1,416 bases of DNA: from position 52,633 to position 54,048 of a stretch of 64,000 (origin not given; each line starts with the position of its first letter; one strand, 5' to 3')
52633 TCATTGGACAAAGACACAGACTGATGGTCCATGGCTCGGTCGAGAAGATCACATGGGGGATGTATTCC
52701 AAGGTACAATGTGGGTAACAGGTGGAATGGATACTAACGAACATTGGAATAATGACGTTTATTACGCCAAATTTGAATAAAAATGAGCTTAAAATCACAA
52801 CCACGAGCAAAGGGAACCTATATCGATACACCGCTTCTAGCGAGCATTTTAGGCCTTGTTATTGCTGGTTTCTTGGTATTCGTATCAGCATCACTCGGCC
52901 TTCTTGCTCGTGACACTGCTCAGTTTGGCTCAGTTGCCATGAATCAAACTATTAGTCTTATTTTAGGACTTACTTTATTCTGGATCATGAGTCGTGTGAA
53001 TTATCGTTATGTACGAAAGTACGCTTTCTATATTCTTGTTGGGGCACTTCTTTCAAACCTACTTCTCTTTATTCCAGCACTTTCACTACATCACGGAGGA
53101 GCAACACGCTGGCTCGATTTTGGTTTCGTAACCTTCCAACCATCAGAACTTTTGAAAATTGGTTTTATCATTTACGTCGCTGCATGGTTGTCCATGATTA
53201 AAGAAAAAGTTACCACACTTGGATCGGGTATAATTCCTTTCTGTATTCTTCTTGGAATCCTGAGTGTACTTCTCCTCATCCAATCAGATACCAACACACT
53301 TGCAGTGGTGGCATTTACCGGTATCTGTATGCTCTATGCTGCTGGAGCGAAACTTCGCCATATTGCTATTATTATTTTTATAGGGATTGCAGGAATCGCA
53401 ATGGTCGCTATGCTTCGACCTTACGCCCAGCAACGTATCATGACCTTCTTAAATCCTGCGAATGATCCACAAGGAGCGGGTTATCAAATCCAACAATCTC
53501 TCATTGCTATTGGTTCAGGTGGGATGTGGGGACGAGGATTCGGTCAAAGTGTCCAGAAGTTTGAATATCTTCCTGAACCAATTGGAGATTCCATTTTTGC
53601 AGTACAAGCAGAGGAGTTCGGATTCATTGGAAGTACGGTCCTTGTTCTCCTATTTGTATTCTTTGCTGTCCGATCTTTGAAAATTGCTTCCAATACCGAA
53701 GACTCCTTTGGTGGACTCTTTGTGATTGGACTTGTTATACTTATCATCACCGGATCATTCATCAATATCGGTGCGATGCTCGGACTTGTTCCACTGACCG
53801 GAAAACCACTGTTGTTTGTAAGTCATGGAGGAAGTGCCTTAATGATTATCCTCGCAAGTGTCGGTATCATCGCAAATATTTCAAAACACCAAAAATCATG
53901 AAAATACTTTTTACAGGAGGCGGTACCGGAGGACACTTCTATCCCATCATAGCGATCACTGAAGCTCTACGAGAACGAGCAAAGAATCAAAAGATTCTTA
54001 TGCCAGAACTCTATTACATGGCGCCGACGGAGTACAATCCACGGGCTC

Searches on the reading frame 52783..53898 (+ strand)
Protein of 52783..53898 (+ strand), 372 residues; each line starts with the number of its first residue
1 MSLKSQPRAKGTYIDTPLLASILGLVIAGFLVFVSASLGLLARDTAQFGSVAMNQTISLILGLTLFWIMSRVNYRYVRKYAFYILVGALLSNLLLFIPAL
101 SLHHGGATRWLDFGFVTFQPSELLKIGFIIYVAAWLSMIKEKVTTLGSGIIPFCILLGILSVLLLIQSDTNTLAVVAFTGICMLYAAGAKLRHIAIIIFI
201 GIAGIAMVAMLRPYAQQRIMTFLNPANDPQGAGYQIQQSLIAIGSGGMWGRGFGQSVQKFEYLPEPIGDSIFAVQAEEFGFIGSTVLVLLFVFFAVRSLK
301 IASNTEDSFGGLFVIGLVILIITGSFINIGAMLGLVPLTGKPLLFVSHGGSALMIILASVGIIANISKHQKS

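Call 68: find_encoding_contigs(protein=window:52783-53898:+, flank=10000, max_places=1)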
Protein window:52783-53898:+ (372 aa): 3 contigs read that carry it; 1 place shown.
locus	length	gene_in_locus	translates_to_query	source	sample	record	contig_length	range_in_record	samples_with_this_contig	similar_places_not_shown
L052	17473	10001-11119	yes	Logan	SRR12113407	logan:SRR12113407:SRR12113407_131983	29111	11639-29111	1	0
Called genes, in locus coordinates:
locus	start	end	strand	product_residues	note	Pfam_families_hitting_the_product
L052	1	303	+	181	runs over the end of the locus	PF00300:His_Phos_1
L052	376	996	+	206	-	PF01025:GrpE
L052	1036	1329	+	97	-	-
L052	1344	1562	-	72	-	-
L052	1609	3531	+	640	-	PF00012:HSP70, PF06723:MreB_Mbl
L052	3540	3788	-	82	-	-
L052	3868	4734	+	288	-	PF00226:DnaJ, PF01556:DnaJ_C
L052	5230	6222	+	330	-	PF00579:tRNA-synt_1b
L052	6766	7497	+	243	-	PF02616:SMC_ScpA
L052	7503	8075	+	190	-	PF04079:SMC_ScpB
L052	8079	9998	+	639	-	PF13354:Beta-lactamase2 (weak), PF00768:Peptidase_S11, PF01344:Kelch_1 (faint), PF13415:Beta-prop_FBX42, PF24681:Kelch_KLHDC2_KLHL20_DRC7, PF24981:Beta-prop_ATRN-LZTR1 (weak), PF13415:Beta-prop_FBX42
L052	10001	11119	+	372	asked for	PF01098:FTSW_RODA_SPOVE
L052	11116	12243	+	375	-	PF03033:Glyco_transf_28, PF04101:Glyco_tran_28_C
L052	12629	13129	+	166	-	PF23951:DUF7282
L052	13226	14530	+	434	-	PF01551:Peptidase_M23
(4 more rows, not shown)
